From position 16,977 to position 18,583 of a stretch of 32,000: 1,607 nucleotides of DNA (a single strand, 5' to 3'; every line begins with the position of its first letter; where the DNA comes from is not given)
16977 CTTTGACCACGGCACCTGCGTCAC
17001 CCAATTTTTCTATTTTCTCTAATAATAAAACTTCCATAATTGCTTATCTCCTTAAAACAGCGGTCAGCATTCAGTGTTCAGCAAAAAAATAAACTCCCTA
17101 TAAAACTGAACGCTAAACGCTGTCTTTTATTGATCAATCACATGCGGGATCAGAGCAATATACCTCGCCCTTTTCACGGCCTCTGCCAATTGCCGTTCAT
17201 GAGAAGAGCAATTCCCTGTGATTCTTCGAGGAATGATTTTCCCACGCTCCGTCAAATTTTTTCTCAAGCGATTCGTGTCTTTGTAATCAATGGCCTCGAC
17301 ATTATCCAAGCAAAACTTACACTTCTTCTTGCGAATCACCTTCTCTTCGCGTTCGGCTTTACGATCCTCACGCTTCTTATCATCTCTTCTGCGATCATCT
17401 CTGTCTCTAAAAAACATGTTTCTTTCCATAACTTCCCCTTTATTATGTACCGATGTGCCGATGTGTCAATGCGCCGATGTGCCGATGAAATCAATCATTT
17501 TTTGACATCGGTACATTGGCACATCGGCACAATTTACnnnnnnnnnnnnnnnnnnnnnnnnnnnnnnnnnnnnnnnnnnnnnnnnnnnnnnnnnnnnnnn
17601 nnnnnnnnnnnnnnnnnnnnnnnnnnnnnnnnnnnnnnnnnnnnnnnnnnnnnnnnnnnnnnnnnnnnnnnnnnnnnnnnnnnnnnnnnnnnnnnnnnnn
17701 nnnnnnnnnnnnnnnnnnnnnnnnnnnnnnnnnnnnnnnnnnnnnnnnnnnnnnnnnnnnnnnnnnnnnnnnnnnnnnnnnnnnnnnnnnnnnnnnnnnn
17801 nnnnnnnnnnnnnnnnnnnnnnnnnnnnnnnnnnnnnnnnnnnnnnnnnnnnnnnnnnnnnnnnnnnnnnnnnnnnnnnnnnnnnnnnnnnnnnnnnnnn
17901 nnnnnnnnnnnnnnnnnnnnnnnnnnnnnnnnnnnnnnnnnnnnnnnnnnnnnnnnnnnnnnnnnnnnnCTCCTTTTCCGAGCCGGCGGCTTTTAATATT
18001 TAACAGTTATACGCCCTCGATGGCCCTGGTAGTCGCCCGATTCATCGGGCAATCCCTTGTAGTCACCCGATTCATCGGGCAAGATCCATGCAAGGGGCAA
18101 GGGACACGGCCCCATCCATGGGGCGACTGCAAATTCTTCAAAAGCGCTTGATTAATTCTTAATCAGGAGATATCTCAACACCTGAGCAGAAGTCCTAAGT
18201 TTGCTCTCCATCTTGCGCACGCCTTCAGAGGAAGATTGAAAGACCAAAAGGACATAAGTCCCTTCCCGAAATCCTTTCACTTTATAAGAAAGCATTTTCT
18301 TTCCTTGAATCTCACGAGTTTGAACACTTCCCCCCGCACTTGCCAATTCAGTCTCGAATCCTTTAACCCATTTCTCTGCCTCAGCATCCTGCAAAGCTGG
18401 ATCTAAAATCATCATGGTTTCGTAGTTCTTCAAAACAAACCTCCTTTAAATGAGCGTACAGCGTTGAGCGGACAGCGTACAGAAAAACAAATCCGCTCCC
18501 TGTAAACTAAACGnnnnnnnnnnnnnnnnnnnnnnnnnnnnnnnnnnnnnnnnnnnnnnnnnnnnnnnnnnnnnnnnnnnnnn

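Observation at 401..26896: Pervasive gene-boundary hairpins whose arms are locus-specific 7-nt (or 8-nt) tandem arrays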

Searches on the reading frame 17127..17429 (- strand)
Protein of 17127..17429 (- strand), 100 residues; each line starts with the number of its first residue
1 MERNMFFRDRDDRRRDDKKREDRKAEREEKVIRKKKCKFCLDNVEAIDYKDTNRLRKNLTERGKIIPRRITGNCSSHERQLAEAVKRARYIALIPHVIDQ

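Call 11: search_protein_families(library=pfam, proteins=[window:17127-17429:-])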
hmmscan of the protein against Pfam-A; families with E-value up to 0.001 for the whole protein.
window:17127-17429:- (100 aa): 1 family
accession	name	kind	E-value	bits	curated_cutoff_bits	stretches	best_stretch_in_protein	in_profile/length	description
PF01084.26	Ribosomal_S18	-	7.8e-23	80.8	21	1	44-94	2-52/52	Ribosomal protein S18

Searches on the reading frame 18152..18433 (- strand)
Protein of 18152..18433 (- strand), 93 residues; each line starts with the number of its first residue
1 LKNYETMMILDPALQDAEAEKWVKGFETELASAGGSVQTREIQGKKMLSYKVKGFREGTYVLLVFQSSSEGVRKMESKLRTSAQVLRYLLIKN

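Call 11: search_protein_families(library=pfam, proteins=[window:18152-18433:-])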
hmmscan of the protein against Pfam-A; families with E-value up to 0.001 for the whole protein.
window:18152-18433:- (93 aa): 1 family
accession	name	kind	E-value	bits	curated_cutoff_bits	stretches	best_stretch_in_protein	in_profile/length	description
PF01250.22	Ribosomal_S6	-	1.1e-21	77.3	27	1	3-92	1-90/90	Ribosomal protein S6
